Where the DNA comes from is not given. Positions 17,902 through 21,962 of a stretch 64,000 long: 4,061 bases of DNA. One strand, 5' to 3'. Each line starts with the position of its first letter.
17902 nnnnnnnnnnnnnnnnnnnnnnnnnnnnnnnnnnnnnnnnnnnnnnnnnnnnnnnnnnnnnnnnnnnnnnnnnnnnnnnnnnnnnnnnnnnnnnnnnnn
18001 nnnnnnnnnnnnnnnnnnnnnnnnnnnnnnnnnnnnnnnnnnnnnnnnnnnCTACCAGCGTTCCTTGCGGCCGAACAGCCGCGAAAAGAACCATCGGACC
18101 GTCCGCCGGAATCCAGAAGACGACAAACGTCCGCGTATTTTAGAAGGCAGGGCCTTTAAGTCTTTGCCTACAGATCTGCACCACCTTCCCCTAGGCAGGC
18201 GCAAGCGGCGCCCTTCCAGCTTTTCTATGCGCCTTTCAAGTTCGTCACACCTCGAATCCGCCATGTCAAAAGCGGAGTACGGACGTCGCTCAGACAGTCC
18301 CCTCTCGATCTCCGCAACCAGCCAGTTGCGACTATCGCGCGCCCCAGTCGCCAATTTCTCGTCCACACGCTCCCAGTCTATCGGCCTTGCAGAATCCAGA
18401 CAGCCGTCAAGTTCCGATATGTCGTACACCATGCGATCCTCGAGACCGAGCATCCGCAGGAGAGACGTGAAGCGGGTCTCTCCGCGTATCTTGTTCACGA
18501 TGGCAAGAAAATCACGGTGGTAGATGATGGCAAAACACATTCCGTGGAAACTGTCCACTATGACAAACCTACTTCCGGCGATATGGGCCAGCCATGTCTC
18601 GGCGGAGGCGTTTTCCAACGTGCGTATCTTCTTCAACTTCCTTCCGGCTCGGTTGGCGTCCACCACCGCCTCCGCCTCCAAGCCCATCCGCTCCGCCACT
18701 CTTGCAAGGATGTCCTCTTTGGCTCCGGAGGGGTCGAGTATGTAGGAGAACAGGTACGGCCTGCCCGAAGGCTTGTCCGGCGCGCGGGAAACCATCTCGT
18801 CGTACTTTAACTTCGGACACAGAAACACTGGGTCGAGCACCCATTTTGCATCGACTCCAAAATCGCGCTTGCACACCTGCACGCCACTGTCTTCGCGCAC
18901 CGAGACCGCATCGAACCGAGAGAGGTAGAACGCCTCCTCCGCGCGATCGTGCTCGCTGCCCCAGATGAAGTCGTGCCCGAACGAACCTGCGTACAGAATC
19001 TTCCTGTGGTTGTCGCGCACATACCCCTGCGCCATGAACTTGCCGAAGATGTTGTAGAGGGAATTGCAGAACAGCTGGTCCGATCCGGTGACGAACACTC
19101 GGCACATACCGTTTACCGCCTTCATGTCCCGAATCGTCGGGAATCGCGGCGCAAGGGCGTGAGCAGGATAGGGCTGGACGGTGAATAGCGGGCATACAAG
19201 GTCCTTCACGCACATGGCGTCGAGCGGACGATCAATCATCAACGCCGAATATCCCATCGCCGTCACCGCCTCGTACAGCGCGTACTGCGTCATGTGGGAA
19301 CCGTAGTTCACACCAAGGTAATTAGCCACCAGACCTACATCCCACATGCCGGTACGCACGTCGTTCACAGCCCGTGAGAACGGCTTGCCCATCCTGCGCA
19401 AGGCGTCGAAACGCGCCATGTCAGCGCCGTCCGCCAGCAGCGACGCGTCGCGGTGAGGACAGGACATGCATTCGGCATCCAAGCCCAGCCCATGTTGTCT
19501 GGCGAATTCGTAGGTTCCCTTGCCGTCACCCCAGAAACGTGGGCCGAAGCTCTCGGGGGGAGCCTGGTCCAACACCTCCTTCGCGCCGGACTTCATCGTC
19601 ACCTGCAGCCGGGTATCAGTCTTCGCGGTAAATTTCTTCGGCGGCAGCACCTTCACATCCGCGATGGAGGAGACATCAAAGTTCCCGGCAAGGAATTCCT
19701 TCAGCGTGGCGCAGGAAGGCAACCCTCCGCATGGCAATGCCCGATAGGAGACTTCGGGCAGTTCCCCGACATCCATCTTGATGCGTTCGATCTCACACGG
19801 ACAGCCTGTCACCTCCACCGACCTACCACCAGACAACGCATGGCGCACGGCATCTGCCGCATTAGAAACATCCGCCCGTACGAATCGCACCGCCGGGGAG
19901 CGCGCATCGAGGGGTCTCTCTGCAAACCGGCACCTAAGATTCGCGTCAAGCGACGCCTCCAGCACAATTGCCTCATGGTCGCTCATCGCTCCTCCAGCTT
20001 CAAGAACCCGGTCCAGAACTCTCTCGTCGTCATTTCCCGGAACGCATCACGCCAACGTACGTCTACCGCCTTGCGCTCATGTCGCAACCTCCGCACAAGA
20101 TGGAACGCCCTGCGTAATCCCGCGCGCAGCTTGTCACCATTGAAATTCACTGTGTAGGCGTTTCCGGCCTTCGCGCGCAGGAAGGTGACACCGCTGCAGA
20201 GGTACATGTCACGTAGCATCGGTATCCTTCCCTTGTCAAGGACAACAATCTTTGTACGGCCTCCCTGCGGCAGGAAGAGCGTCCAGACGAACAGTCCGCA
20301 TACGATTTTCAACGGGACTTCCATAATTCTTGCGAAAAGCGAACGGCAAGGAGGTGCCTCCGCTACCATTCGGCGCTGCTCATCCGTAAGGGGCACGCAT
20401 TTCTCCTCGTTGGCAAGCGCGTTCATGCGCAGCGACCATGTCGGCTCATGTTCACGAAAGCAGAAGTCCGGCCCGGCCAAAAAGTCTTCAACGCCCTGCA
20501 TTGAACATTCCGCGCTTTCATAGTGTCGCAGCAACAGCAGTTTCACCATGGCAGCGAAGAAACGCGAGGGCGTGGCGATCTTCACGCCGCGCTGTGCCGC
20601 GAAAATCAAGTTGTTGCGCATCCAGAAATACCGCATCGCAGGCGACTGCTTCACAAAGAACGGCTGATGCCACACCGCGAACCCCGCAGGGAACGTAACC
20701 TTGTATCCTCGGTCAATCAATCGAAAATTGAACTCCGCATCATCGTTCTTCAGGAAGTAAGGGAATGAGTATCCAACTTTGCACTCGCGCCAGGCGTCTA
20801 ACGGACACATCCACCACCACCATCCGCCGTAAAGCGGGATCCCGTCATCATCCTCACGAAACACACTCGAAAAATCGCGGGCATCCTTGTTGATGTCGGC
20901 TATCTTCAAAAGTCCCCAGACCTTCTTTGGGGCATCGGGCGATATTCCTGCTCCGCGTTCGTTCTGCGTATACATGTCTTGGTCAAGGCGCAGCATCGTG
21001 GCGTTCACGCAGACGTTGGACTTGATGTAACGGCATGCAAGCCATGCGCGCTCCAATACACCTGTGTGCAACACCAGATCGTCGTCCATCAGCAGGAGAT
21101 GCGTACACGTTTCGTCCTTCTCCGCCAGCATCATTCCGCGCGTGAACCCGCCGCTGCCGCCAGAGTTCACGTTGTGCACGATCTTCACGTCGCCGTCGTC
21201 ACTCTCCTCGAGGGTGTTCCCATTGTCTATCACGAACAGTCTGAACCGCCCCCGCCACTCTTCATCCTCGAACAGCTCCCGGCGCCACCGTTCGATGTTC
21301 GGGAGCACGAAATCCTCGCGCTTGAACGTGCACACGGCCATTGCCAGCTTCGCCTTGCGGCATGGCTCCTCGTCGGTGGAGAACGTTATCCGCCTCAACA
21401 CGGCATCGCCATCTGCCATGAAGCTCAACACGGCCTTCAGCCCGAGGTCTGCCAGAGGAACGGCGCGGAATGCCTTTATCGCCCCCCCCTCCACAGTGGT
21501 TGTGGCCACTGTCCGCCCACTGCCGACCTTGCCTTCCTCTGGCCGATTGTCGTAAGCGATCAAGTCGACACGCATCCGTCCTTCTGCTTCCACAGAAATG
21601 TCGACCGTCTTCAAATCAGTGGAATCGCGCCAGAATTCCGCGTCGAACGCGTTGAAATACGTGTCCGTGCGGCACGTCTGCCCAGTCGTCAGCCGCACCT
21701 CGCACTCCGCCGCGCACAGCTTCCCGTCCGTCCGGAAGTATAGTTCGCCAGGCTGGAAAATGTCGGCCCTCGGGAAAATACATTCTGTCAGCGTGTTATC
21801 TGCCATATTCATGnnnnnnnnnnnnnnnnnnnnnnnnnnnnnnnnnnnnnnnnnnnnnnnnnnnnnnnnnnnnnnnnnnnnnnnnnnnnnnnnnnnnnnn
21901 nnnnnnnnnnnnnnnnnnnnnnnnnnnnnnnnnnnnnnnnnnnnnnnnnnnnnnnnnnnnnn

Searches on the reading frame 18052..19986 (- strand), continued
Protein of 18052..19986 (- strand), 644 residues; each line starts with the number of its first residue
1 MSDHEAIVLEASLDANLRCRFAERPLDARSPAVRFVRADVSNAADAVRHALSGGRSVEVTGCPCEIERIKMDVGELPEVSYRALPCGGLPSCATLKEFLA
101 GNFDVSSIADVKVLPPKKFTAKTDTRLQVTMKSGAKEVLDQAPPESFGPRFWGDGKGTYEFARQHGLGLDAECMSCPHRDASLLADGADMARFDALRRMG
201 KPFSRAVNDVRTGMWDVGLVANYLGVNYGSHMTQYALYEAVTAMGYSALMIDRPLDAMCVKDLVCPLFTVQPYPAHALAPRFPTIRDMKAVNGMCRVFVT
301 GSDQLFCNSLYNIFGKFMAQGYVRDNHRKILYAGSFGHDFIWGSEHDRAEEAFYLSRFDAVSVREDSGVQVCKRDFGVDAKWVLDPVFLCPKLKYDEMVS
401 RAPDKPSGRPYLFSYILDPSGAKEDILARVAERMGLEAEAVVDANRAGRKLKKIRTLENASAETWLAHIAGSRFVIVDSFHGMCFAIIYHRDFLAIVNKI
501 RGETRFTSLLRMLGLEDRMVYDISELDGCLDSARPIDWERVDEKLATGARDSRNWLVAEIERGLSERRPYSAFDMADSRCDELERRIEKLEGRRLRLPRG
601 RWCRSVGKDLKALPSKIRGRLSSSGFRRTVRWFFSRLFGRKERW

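Call 33: find_encoding_contigs(protein=P0140, flank=10000, max_places=4)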
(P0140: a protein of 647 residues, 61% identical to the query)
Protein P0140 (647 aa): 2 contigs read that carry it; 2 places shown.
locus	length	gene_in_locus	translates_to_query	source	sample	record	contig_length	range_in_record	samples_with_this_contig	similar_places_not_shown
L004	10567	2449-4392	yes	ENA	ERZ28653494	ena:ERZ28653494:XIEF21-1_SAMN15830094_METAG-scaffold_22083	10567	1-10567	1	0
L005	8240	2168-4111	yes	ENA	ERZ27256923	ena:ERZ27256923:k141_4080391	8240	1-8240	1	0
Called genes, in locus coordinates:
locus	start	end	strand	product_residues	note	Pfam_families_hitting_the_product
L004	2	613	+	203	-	?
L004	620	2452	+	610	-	PF17994:Glft2_N (weak), PF13641:Glyco_tranf_2_3 (weak)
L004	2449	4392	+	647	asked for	PF04230:PS_pyruv_trans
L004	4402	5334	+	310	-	PF00535:Glycos_transf_2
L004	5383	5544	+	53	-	-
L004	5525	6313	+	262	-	PF14393:DUF4422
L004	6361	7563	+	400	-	PF05345:He_PIG (weak)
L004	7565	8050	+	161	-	PF07291:MauE, PF07681:DoxX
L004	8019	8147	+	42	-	-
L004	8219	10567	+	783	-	?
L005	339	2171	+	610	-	PF17994:Glft2_N (weak), PF13641:Glyco_tranf_2_3 (weak)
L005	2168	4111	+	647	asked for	PF04230:PS_pyruv_trans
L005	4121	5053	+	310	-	PF00535:Glycos_transf_2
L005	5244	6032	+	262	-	PF14393:DUF4422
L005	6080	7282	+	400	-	PF05345:He_PIG (weak)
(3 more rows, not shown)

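Call 34: find_encoding_contigs(protein=P0141, flank=10000, max_places=3)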
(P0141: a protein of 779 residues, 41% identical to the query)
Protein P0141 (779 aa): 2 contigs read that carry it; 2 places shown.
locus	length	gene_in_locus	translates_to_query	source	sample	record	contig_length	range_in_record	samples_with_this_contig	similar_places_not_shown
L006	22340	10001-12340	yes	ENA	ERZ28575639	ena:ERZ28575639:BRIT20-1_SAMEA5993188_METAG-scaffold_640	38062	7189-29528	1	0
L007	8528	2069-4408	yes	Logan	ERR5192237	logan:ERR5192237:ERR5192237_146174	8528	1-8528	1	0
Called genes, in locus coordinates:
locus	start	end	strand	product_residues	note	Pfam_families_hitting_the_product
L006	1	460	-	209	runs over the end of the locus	PF07589:PEP_exosort_dom (weak)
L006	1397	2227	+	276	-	PF21088:MS_channel_1st, PF00924:MS_channel_2nd, PF21082:MS_channel_3rd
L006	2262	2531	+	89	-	-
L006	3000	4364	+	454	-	PF02397:Bac_transf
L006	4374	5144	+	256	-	PF01061:ABC2_membrane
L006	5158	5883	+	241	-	PF00005:ABC_tran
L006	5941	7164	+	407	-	PF13304:AAA_21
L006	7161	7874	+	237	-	PF13707:RloB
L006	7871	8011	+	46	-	-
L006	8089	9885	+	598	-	PF17994:Glft2_N, PF13641:Glyco_tranf_2_3 (faint)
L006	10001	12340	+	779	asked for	PF00037:Fer4 (weak), PF12797:Fer4_2 (weak), PF12837:Fer4_6 (weak), PF04432:FrhB_FdhB_C, PF04230:PS_pyruv_trans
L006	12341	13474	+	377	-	PF01757:Acyl_transf_3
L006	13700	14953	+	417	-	PF00535:Glycos_transf_2, PF13641:Glyco_tranf_2_3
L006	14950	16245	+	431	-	PF00535:Glycos_transf_2, PF13641:Glyco_tranf_2_3 (weak)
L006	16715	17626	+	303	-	PF04055:Radical_SAM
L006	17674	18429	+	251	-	PF20772:TACO1_YebC_N, PF01709:Transcrip_reg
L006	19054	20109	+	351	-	PF00149:Metallophos, PF12850:Metallophos_2 (faint)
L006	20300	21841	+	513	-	PF00501:AMP-binding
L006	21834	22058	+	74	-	PF00550:PP-binding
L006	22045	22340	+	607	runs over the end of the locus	PF00037:Fer4, PF12797:Fer4_2 (faint), PF12837:Fer4_6 (weak), PF12838:Fer4_7, PF13183:Fer4_8 (faint), PF13187:Fer4_9, PF13484:Fer4_16 (faint), PF00132:Hexapep (weak), +1 more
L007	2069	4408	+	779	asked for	PF00037:Fer4 (weak), PF12797:Fer4_2 (weak), PF12837:Fer4_6 (weak), PF04432:FrhB_FdhB_C, PF04230:PS_pyruv_trans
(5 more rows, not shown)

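Call 78: predict_structure(alignment_id=A7)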
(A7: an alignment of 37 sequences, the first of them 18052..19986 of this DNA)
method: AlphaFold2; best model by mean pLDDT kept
length: 644 residues; sequences in the alignment: 37
mean_pLDDT: 85.9   pTM: 0.83
mean pLDDT of the five models: 85.9, 85.7, 84.2, 83.8, 83.7
residues with pLDDT >= 90: 352; 70-90: 200; 50-70: 73; < 50: 19
segments of 3 or more residues with pLDDT < 50: 1-3, 146-152, 597-600, 641-644
pLDDT, mean of each block of 10 residues (from residue 1): 67 83 72 77 90 89 91 92 85 90 88 76 76 85 49 65 86 85 75 93 91 94 88 95 97 84 80 94 93 96 76 88 96 90 89 94 95 95 97 97 92 94 95 96 83 90 96 96 98 93 91 96 93 94 98 98 93 92 85 56 56 63 62 64 38
secondary structure, 60 per line:
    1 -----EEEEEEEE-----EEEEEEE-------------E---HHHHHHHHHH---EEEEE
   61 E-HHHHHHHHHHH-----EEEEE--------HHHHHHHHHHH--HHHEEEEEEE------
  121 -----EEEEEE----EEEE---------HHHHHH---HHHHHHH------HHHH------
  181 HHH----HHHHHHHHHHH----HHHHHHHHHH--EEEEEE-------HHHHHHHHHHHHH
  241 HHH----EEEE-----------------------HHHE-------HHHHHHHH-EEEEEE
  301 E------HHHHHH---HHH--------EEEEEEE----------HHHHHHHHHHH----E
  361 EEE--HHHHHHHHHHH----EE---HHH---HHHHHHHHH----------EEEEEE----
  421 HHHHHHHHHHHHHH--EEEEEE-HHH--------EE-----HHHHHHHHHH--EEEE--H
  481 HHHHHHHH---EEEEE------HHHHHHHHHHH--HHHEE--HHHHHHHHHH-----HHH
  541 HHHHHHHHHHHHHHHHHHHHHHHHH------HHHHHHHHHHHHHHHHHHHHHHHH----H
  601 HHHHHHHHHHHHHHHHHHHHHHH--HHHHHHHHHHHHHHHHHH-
elements in order: E6-13 E19-25 H43-52 E56-61 H63-73 E79-83 H92-102 E108-114 E126-131 E136-139 H149-154 H158-164 H171-174 H188-198 H203-212 E215-220 H228-243 E248-251 H286-293 E295-301 H308-313 E328-334 H345-355 E360-363 H366-376 H392-400 E411-416 H421-434 E437-442 H462-471 E474-477 H480-488 E492-496 H503-513 H523-532 H538-565 H572-595 H600-623 H626-643

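Call 80: fold_search(model_id=the predicted structure, library=pdb)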
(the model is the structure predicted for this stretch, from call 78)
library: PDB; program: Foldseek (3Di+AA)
matches with E <= 10: 1469; with E <= 0.001: 199
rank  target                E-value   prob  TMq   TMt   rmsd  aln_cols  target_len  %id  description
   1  7fg9_A                4.1e-07  1.00  0.32  0.55   7.1       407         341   10  Alpha-1,2-glucosyltransferase_UDP_tll1591 (released 2022-06-01)
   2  3l7k_D                4.6e-07  1.00  0.31  0.46  12.2       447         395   11  Structure of the Wall Teichoic Acid Polymerase TagF, H444N + CDPG (15 minute soak) (released 2010-04-28)
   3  3l7l_D                7.2e-07  1.00  0.33  0.47  12.0       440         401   11  Structure of the Wall Teichoic Acid Polymerase TagF, H444N + CDPG (30 minute soak) (released 2010-04-28)
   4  6j7k                  1.1e-06  1.00  0.23  0.35  15.3       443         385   10  Crystal structure of Pseudomonas aeruginosa Earp in complex with TDP-Rha (released 2019-05-15)
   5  8sya_A                2.0e-06  1.00  0.33  0.54   7.2       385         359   14  X-ray crystal structure of UDP-2,3-diacetamido-2,3-dideoxy-glucuronic acid-2-epimerase from Thermus thermophilus strai (released 2023-09-13)
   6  3l7i_D                2.0e-06  1.00  0.34  0.49  11.1       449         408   13  Structure of the Wall Teichoic Acid Polymerase TagF (released 2010-04-28)
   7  7fga_B                2.2e-06  1.00  0.34  0.58   6.7       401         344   11  Alpha-1,2-glucosyltransferase_UDP_sucrose_tll1591 (released 2022-06-01)
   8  8sxv_B                2.2e-06  1.00  0.33  0.54   7.5       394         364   14  X-ray crystal structure of UDP- 2,3-diacetamido-2,3-dideoxy-glucuronic acid-2-epimerase from Thermus thermophilus stra (released 2023-09-13)
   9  8syd_A                2.5e-06  1.00  0.34  0.55   8.8       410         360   13  X-ray crystal structure of UDP-2,3-diacetamido-2,3-dideoxy-glucuronic acid-2-epimerase from Thermus thermophilus strai (released 2023-09-13)
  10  8x3q_A                2.5e-06  1.00  0.32  0.54   7.0       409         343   11  tll1591 with alpha-glucan 4sugar (released 2024-10-16)
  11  8x3q_D                2.9e-06  1.00  0.33  0.57   6.7       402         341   11  tll1591 with alpha-glucan 4sugar (released 2024-10-16)
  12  3l7j_C                2.9e-06  1.00  0.32  0.46  11.9       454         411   12  Structure of the Wall Teichoic Acid Polymerase TagF, H444N variant (released 2010-04-28)
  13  5djs_A                3.3e-06  1.00  0.32  0.38  16.2       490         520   12  Thermobaculum terrenum O-GlcNAc transferase mutant - K341M (released 2015-10-28)
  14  8sxw_B                3.5e-06  1.00  0.33  0.53   6.9       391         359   13  X-ray crystal structure of UDP- 2,3-diacetamido-2,3-dideoxy-glucuronic acid-2-epimerase from Thermus thermophilus stra (released 2023-09-13)
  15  8sxy_A                3.9e-06  1.00  0.33  0.55   7.4       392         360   14  X-ray crystal structure of UDP- 2,3-diacetamido-2,3-dideoxy-glucuronic acid-2-epimerase from Thermus thermophilus stra (released 2023-09-13)
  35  5ax7_A                1.3e-05  1.00  0.31  0.56  10.6       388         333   11  yeast pyruvyltransferase Pvg1p (released 2016-06-08)
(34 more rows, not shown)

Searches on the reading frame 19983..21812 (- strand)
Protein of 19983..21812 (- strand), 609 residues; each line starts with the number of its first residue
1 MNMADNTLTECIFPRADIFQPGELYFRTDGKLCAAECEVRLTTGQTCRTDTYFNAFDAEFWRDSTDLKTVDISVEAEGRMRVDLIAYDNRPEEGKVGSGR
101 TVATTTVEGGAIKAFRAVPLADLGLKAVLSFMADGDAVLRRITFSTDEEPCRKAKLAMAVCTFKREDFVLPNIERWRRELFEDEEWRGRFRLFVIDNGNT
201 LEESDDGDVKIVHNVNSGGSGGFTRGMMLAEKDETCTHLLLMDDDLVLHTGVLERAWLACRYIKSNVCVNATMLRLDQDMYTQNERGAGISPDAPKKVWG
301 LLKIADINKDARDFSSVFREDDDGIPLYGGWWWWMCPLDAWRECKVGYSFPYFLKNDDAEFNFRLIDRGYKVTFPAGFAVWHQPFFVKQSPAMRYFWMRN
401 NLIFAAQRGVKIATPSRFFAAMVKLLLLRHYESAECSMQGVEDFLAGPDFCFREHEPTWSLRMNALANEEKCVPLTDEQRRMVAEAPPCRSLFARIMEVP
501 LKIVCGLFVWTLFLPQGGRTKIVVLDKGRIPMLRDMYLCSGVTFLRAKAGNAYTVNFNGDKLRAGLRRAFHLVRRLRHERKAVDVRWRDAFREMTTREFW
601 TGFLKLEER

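Call 3: search_protein_families(library=pfam, proteins=[window:19983-21812:-], max_evalue=0.01)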
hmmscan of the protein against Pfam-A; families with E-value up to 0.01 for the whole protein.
window:19983-21812:- (609 aa): 4 families
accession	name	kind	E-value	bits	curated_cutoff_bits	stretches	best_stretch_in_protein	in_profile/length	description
PF17994.7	Glft2_N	-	5.7e-08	33.2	26.1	1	36-93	35-92/140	Galactofuranosyltransferase 2 N-terminal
PF13641.12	Glyco_tranf_2_3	-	2.8e-05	24.7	27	1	188-383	29-212/230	Glycosyltransferase like family 2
PF00535.33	Glycos_transf_2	-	7e-05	23.3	23.3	1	160-257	4-100/168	Glycosyl transferase family 2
PF19320.4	GlfT2_domain3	-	0.0011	19.1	27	0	421-453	8-40/197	Galactofuranosyltransferase-2, domain 3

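Call 4: search_protein_families(library=ncbifam, proteins=[window:19983-21812:-], max_evalue=0.01)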
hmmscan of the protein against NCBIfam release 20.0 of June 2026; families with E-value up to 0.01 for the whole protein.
window:19983-21812:- (609 aa): 0 families
